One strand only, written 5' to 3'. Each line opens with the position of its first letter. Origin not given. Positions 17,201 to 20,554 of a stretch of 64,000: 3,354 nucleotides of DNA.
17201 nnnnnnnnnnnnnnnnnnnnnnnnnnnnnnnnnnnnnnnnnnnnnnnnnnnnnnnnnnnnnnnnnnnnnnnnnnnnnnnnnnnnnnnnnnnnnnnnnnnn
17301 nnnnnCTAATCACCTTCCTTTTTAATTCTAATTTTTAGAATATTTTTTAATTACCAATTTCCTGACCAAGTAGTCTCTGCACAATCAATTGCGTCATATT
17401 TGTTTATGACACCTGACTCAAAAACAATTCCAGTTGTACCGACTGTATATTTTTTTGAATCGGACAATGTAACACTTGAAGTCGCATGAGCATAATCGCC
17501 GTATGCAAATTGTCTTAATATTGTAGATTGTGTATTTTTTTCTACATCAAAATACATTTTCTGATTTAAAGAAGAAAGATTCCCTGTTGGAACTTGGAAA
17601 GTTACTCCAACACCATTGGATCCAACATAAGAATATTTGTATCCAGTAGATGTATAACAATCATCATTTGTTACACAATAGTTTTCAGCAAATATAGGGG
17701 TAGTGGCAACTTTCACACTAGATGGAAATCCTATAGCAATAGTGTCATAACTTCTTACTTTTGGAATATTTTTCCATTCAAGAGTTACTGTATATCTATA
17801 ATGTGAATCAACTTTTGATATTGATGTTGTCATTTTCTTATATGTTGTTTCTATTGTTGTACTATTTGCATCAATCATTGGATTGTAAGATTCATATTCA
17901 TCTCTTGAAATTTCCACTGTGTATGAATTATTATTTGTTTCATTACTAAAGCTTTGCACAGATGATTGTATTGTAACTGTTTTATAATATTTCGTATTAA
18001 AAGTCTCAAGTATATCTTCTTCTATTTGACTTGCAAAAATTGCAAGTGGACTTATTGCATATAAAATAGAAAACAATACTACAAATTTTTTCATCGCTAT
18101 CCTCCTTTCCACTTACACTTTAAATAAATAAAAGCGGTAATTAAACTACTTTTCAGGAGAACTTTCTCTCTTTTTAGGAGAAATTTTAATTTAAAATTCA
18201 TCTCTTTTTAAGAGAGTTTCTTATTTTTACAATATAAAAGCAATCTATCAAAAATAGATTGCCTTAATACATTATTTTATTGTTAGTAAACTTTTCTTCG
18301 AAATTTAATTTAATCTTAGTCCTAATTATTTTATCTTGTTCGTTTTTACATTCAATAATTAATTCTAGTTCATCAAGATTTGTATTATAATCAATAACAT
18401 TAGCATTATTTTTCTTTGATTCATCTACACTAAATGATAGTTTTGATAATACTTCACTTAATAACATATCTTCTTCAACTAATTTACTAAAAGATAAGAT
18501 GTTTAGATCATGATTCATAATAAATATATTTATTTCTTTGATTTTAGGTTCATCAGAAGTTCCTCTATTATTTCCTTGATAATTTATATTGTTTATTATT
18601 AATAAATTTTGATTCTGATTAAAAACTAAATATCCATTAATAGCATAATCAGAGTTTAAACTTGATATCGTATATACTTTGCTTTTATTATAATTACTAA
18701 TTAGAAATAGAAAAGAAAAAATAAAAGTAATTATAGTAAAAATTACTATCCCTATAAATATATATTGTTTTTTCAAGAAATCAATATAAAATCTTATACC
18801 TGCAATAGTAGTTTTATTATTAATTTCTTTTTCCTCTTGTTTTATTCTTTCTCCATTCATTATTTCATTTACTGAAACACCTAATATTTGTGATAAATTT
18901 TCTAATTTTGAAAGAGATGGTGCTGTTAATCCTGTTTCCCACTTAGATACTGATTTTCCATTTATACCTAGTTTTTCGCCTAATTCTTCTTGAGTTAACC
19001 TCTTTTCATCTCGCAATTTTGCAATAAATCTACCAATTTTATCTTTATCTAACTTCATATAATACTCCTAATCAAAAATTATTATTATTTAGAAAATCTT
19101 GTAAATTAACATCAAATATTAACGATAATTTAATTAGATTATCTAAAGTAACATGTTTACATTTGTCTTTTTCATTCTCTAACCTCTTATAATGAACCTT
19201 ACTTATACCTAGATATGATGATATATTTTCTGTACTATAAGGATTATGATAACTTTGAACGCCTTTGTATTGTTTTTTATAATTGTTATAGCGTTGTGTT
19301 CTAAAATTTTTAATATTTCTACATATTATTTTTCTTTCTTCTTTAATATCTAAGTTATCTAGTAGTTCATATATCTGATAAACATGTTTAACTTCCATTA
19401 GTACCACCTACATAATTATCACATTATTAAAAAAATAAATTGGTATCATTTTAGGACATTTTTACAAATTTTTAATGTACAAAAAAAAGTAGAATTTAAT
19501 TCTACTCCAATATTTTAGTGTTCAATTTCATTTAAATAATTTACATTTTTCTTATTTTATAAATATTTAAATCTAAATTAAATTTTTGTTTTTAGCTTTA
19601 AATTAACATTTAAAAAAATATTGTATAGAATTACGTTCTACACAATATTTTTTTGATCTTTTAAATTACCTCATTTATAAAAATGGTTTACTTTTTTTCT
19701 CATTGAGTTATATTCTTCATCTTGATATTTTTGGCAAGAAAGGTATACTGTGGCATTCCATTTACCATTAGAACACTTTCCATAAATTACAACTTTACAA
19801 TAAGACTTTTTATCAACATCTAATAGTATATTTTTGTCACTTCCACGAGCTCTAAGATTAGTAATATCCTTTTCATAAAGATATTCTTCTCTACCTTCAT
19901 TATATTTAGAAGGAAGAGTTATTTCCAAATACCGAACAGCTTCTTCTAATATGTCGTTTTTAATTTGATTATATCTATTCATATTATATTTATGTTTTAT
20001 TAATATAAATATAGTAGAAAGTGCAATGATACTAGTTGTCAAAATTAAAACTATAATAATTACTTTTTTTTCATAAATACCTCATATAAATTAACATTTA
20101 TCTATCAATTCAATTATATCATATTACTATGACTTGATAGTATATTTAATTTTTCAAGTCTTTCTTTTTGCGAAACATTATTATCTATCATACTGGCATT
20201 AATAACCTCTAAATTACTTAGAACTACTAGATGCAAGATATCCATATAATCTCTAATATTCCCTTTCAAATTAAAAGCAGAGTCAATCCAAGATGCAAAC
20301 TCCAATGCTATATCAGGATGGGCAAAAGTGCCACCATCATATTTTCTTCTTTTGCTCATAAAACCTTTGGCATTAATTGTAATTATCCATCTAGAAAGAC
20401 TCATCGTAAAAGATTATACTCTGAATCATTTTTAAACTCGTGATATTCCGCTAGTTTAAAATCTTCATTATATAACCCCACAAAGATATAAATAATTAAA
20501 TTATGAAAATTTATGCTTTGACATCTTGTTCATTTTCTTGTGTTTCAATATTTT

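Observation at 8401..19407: RHS polymorphic toxin operon fused to a phage-derived holin / signal-less lysin / tail-collar module: candidate dedicated release system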

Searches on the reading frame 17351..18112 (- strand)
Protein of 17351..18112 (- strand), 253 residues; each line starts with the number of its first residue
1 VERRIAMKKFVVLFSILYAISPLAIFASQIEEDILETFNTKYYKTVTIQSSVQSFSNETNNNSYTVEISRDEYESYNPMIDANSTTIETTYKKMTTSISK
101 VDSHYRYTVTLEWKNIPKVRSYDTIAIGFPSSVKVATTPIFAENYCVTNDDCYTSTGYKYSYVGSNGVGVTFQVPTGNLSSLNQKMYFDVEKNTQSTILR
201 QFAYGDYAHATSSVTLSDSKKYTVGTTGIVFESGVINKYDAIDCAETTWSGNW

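Call 4: search_protein_families(library=pfam, proteins=[window:17351-18112:-], max_evalue=0.1)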
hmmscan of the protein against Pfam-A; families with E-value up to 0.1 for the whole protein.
window:17351-18112:- (253 aa): 1 family
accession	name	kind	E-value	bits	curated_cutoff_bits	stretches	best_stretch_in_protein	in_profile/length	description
PF17766.7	fn3_6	-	0.023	15.3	26.4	0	156-208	33-85/99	Fibronectin type-III domain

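Call 5: search_protein_families(library=phrogs, proteins=[window:17351-18112:-], max_evalue=0.01)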
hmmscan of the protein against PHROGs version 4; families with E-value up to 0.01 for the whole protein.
window:17351-18112:- (253 aa): 0 families

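Call 9: search_protein_families(library=ncbifam, proteins=[window:17351-18112:-], max_evalue=0.01)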
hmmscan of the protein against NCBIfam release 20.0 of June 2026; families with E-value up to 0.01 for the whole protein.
window:17351-18112:- (253 aa): 0 families

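Call 67: find_homologous_proteins(query=window:17351-18112:-, max_evalue=0.001)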
Query window:17351-18112:- (253 aa): 203 proteins with E <= 0.001 among 383 candidates; the best 120 are listed.
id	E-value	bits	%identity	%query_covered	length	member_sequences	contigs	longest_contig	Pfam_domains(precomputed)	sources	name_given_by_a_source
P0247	1.0e-156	537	100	98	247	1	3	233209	-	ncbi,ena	-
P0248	1.4e-78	282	54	98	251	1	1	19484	-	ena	-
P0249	3.6e-78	280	57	92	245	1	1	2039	-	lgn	-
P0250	8.8e-76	273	57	98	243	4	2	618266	-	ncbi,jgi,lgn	-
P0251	1.3e-75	272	55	97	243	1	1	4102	-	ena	-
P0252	1.5e-75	272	52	98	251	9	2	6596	-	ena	-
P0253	2.1e-74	268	53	98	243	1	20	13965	-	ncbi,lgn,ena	-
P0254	2.5e-74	268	55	98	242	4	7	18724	-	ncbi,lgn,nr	ncbi:MAG TPA: hypothetical protein DCE23_09050 [Firmicutes bacterium]|nr:hypothetical protein [Bacil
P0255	3.0e-74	268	56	92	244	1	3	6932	-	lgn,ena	-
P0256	1.3e-73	266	56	98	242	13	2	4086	-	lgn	-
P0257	1.4e-73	265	55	96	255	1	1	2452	-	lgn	-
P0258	4.1e-73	264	56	98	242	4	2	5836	-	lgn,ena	-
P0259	4.8e-71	257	54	98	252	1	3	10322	-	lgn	-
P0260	1.3e-69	252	53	90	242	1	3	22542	-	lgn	-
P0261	1.5e-69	252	54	97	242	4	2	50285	-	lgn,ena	-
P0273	3.5e-59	218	46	98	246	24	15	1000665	-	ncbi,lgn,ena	-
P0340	7.1e-50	188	46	98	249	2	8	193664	-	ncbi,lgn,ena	-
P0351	5.6e-48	182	44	98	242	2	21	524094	-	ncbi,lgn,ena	-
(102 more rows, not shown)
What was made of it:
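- Checked: Public gene calls start it at 18094, giving 247 aa (call 67).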

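Call 71: find_encoding_contigs(protein=P0273, flank=10000, max_places=2)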
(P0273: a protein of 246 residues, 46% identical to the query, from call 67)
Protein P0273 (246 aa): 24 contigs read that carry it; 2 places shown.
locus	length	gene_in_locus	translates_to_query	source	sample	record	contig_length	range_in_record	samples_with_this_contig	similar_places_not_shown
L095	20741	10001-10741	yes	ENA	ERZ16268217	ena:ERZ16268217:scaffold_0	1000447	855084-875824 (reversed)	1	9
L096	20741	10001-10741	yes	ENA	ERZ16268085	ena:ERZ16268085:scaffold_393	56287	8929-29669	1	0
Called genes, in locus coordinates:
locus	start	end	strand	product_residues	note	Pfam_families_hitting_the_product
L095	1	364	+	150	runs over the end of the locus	PF00583:Acetyltransf_1, PF13508:Acetyltransf_7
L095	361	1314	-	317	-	-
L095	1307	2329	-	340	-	PF25198:Spore_GerAC_N, PF05504:Spore_GerAC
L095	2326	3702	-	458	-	PF03323:GerA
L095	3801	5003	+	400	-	PF01938:TRAM, PF05958:tRNA_U5-meth_tr (weak), PF05175:MTS (weak), PF02475:TRM5-TYW2_MTfase (weak), PF03602:Cons_hypoth95, PF06325:PrmA (weak), PF09445:Methyltransf_15 (weak), PF05958:tRNA_U5-meth_tr, +1 more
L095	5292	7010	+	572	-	PF19614:DUF6119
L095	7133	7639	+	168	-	PF01527:HTH_Tnp_1 (faint)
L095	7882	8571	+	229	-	PF00665:rve, PF13683:rve_3, PF13333:rve_2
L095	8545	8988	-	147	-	PF01381:HTH_3, PF12844:HTH_19, PF13560:HTH_31 (weak), PF01381:HTH_3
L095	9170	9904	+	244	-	PF12844:HTH_19, PF13560:HTH_31, PF01381:HTH_3, PF13443:HTH_26 (weak)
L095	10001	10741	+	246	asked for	-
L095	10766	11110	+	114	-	PF09682:Phage_holin_6_1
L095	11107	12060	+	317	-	PF05257:CHAP (weak), PF08239:SH3_3 (weak)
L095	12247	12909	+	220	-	PF21939:Gp10_C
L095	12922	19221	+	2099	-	PF00688:TGFb_propeptide (weak), PF05593:RHS_repeat (faint), PF25023:TEN_YD-shell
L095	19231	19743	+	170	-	-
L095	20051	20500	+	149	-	-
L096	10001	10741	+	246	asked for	-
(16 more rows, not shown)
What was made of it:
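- L095 has the window's exact order (XRE-TM, secreted protein, holin, lysin, collar, RHS, immunity) with a different holin family and a different lysin family, on a 1-Mb scaffold between housekeeping genes (call 71).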

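Call 72: find_encoding_contigs(protein=P0250, flank=10000, max_places=2)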
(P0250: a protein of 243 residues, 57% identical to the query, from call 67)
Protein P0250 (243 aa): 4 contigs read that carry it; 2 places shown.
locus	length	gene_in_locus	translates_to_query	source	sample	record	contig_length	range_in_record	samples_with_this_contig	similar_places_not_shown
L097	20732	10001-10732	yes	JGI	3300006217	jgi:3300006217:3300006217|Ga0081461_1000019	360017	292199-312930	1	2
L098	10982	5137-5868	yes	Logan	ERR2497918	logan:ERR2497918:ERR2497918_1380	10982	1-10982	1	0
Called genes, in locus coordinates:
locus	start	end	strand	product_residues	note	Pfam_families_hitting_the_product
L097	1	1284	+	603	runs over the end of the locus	PF02534:T4SS-DNA_transf, PF10412:TrwB_AAD_bind, PF12696:TraG-D_C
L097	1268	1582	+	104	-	PF04956:TrbC (weak)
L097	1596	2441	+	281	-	PF19478:TrbL_2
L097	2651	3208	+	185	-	-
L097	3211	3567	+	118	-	PF12666:PrgI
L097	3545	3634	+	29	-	-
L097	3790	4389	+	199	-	-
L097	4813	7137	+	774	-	PF01935:DUF87, PF12846:AAA_10, PF19044:P-loop_TraG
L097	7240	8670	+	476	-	PF05257:CHAP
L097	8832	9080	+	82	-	-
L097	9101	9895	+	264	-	PF12844:HTH_19, PF13560:HTH_31 (weak), PF01381:HTH_3, PF13443:HTH_26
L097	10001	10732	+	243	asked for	-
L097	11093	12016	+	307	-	-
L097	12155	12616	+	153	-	-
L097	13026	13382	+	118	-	PF02452:PemK_toxin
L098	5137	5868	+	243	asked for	-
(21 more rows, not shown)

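Call 75: find_encoding_contigs(protein=P0351, flank=10000, max_places=1)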
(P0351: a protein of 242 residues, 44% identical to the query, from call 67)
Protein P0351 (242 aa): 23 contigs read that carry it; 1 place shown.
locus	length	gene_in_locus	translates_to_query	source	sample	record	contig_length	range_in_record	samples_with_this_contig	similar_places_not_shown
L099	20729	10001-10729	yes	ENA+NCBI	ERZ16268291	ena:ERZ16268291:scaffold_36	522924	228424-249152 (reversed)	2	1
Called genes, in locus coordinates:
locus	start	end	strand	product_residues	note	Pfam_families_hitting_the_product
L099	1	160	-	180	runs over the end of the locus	PF04280:Tim44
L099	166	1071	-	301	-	-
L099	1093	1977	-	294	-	PF00535:Glycos_transf_2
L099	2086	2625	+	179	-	-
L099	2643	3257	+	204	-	-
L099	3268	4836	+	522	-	-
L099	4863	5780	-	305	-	PF04536:TPM_phosphatase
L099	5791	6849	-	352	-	-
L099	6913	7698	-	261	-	PF00528:BPD_transp_1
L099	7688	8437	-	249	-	PF00005:ABC_tran, PF13304:AAA_21 (faint)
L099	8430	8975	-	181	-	PF13379:NMT1_2 (faint)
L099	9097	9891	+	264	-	PF12844:HTH_19 (weak), PF13443:HTH_26 (faint), PF13560:HTH_31 (weak), PF01381:HTH_3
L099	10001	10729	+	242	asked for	-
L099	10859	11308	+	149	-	-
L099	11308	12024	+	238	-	PF03193:RsgA_GTPase (weak), PF02463:SMC_N (weak), PF00005:ABC_tran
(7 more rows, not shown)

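Call 76: find_encoding_contigs(protein=P0340, flank=10000, max_places=1)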
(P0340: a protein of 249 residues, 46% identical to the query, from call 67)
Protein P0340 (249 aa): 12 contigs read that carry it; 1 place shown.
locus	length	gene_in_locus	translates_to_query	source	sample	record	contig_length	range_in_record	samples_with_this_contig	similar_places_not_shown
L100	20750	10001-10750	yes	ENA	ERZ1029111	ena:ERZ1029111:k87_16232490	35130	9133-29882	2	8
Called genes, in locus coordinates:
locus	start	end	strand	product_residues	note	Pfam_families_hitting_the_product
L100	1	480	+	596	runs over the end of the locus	PF02518:HATPase_c, PF00072:Response_reg (weak)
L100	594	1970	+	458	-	PF09992:NAGPA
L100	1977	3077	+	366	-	-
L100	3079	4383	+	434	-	PF12799:LRR_4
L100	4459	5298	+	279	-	-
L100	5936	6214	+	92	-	-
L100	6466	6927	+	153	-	PF04542:Sigma70_r2, PF08281:Sigma70_r4_2, PF04545:Sigma70_r4 (weak)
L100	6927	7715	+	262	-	-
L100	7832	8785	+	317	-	-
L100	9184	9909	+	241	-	PF12844:HTH_19, PF13560:HTH_31, PF01381:HTH_3, PF13443:HTH_26 (weak)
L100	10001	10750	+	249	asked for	-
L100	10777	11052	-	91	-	PF12844:HTH_19, PF01381:HTH_3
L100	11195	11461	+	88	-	-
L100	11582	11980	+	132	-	-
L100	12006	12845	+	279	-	-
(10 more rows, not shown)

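Call 77: predict_structure(alignment_id=A4)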
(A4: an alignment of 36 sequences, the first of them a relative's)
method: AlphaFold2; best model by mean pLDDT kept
length: 247 residues; sequences in the alignment: 36
mean_pLDDT: 88.6   pTM: 0.81
mean pLDDT of the five models: 88.6, 88.0, 87.5, 87.2, 87.2
residues with pLDDT >= 90: 170; 70-90: 48; 50-70: 19; < 50: 10
segments of 3 or more residues with pLDDT < 50: 46-53
pLDDT, mean of each block of 10 residues (from residue 1): 80 72 64 96 57 69 95 69 93 95 96 92 98 97 93 96 96 94 97 97 94 97 94 94 94
secondary structure, 60 per line:
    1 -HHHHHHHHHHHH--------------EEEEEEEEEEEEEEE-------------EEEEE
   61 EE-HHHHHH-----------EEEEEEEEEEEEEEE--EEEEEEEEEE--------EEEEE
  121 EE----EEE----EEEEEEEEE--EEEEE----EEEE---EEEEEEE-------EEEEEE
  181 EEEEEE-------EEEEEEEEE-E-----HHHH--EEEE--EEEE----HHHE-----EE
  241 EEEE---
elements in order: H2-13 E28-42 E56-62 H64-69 E81-95 E98-107 E116-122 E127-129 E134-142 E145-149 E154-157 E161-167 E175-186 E194-202 H210-213 E216-219 E222-225 E239-244

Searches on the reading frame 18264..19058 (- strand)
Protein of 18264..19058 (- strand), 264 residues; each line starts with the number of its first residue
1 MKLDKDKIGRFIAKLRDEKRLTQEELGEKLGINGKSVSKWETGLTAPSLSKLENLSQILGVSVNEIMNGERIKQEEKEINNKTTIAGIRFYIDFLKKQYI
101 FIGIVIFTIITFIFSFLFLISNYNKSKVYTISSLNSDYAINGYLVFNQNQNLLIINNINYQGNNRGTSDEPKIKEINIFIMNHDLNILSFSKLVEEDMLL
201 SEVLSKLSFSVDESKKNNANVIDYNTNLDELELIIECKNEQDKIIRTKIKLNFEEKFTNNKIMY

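Call 4: search_protein_families(library=pfam, proteins=[window:18264-19058:-], max_evalue=0.1)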
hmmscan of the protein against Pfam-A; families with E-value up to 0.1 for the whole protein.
window:18264-19058:- (264 aa): 7 families
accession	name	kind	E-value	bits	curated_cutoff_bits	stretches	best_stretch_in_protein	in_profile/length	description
PF01381.28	HTH_3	-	8.1e-14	51.8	23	1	12-66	1-55/55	Helix-turn-helix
PF13560.12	HTH_31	-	7.8e-11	42.6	27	1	8-65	2-60/64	Helix-turn-helix domain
PF12844.13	HTH_19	-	2.7e-09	37.2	30.2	1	9-70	1-62/64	Helix-turn-helix domain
PF13443.12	HTH_26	-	5.2e-06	27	22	1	13-67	3-58/63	Cro/C1-type HTH DNA-binding domain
PF13744.12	HTH_37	-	0.0002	21.6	27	1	5-63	16-75/80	Helix-turn-helix domain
PF04545.22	Sigma70_r4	-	0.009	16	24.1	1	14-38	14-38/50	Sigma-70, region 4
PF15731.11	MqsA_antitoxin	-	0.038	14.6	30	0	9-54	71-116/131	Antitoxin component of bacterial toxin-antitoxin system, MqsA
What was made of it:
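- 18264..19058 (-): Membrane-anchored XRE-family regulator (264 aa). HTH_3 E 8e-14 (call 4).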

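Call 5: search_protein_families(library=phrogs, proteins=[window:18264-19058:-], max_evalue=0.01)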
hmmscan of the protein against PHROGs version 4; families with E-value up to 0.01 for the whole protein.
window:18264-19058:- (264 aa): 22 families
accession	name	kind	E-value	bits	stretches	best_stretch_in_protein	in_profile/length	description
phrog_4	-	transcription regulation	4.8e-16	59.7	1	5-133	130-216/400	transcriptional repressor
phrog_8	-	transcription regulation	6e-14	53.2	1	6-170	75-150/346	transcriptional regulator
phrog_2967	-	transcription regulation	2.6e-12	47.8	1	5-78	8-78/225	transcriptional regulator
phrog_3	-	transcription regulation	3.6e-11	44.5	1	5-96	86-183/430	transcriptional repressor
phrog_5823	-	transcription regulation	2.6e-09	37.7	1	6-89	5-88/404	transcriptional regulator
phrog_2439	-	transcription regulation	3e-09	37.2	1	9-68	9-68/367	transcriptional regulator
phrog_2328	-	transcription regulation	2.8e-08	34.6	1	7-73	15-80/128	transcriptional repressor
phrog_4836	-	transcription regulation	4e-08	34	1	11-81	79-147/194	CII-like regulator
phrog_1373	-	transcription regulation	2.1e-07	32.1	1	10-77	66-132/166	transcriptional regulator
phrog_7241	-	transcription regulation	6.2e-07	30.5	1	12-66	66-120/122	transcriptional regulator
phrog_3037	-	transcription regulation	1.1e-06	29.6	1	5-83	15-91/189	transcriptional repressor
phrog_2104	-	unknown function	3.5e-05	25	1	12-55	44-87/103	-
phrog_38149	-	unknown function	5.5e-05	24.2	1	3-55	4-56/190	-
phrog_3557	-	transcription regulation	0.00038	21.7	1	19-81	24-86/142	transcriptional regulator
phrog_638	-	transcription regulation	0.00073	20.4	1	12-77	8-74/145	transcriptional regulator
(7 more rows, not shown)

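Call 9: search_protein_families(library=ncbifam, proteins=[window:18264-19058:-], max_evalue=0.01)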
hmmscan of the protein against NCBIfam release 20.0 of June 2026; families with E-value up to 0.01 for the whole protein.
window:18264-19058:- (264 aa): 16 families
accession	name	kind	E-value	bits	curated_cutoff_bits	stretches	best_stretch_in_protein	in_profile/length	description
NF041951.1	phage_RstR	subfamily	8e-13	48.6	80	1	9-80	4-75/108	RstR family transcriptional repressor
NF007257.0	PRK09706.1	subfamily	2.8e-09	36.9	101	1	5-83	3-81/135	transcriptional repressor DicA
NF047948.1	male_kill_WMK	equivalog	9.5e-08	31.8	300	1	7-81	5-79/300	WO male-killing family protein Wmk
TIGR03070.1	couple_hipB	subfamily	3.3e-07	30.2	71.65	1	7-61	2-56/58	type II toxin-antitoxin system Y4mF family antitoxin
TIGR03830.1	CxxCG_CxxCG_HTH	subfamily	4.3e-07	29.8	61.8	1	4-50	62-108/127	type II TA system antitoxin MqsA family protein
TIGR00270.2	TIGR00270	equivalog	5.6e-06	26.2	110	1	10-86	78-153/159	multiprotein bridging factor aMBF1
NF052239.1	antitox_spr1629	equivalog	3.2e-05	23.2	335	1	8-80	3-74/377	spr1629 family repressor/antitoxin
NF007408.0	PRK09943.1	equivalog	8.3e-05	22.2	211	1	7-78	7-77/185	HTH-type transcriptional regulator PuuR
NF041575.1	antitoxPezA_Strep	equivalog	0.00013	21.9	290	1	8-74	2-68/158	type II toxin-antitoxin system antitoxin PezA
NF010465.0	PRK13890.1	equivalog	0.00014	21.9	96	1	12-73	10-71/121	conjugal transfer protein TrbA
NF003162.0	PRK04140.1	equivalog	0.00016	20.8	263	1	9-84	128-203/317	transcriptional regulator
NF006015.0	PRK08154.1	subfamily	0.00082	18.6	204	1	7-76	30-99/314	anaerobic benzoate catabolism transcriptional regulator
NF047542.1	telomere_Tap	equivalog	0.0012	17.6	600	1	13-65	23-75/695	telomere-associated protein Tap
TIGR02937.1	sigma70-ECF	superfamily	0.0044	16.7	42.9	0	10-42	123-155/165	sigma-70 family RNA polymerase sigma factor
NF007271.0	PRK09726.1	equivalog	0.0062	16.5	79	0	14-63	19-68/88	type II toxin-antitoxin system antitoxin HipB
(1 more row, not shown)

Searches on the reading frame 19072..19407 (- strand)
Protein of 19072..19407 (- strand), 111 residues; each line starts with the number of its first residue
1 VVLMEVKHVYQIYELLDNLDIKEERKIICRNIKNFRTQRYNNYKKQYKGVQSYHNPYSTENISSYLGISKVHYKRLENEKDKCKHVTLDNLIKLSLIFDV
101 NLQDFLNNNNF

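Call 4: search_protein_families(library=pfam, proteins=[window:19072-19407:-], max_evalue=0.1)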
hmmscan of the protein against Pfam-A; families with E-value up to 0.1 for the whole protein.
window:19072-19407:- (111 aa): 5 families
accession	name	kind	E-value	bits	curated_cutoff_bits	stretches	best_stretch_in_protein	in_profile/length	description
PF12844.13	HTH_19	-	0.0013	19.1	30.2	1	57-110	13-63/64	Helix-turn-helix domain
PF23629.1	Death_MADD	-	0.0032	17.9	27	1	59-104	7-52/76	MAP kinase-activating death domain protein death domain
PF01381.28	HTH_3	-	0.0065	16.9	23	1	64-105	17-55/55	Helix-turn-helix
PF17783.7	CvfB_WH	-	0.0091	16.2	22.9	1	46-75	9-38/58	CvfB-like winged helix domain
PF13443.12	HTH_26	-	0.021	15.5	22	1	63-106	17-58/63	Cro/C1-type HTH DNA-binding domain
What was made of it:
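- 19072..19407 (-): Small 111-aa protein with a weak HTH match; possible regulator. Only sub-threshold HTH_19 and HTH_3 matches (call 4).
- Checked: 19407-19072: 111 aa, with only sub-threshold HTH matches (HTH_19, E 1.3e-3, 19 bits against a cut-off of 30; call 4).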

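Call 5: search_protein_families(library=phrogs, proteins=[window:19072-19407:-], max_evalue=0.01)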
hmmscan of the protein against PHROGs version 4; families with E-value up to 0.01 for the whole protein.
window:19072-19407:- (111 aa): 0 families

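Call 9: search_protein_families(library=ncbifam, proteins=[window:19072-19407:-], max_evalue=0.01)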
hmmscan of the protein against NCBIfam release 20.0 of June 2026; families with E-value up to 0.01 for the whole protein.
window:19072-19407:- (111 aa): 0 families

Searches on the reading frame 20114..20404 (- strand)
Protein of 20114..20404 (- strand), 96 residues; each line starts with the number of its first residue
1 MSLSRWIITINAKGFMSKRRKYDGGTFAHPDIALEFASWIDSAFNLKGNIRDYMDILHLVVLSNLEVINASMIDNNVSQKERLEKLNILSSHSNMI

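Call 8: search_protein_families(library=pfam, proteins=[window:20114-20404:-], max_evalue=0.001)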
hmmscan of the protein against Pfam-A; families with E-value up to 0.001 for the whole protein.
window:20114-20404:- (96 aa): 1 family
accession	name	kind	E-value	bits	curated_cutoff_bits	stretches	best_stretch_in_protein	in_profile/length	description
PF04383.19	KilA-N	-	9.6e-07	29.1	23.8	1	17-47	66-96/107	KilA-N domain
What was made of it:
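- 20114..20404 (-): KilA-N fragment (96 aa), the only phage or mobile-element trace in the flanks. PF04383 matches only aa 17-47 of the ORF, to profile positions 66-96 of 107 (call 8).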
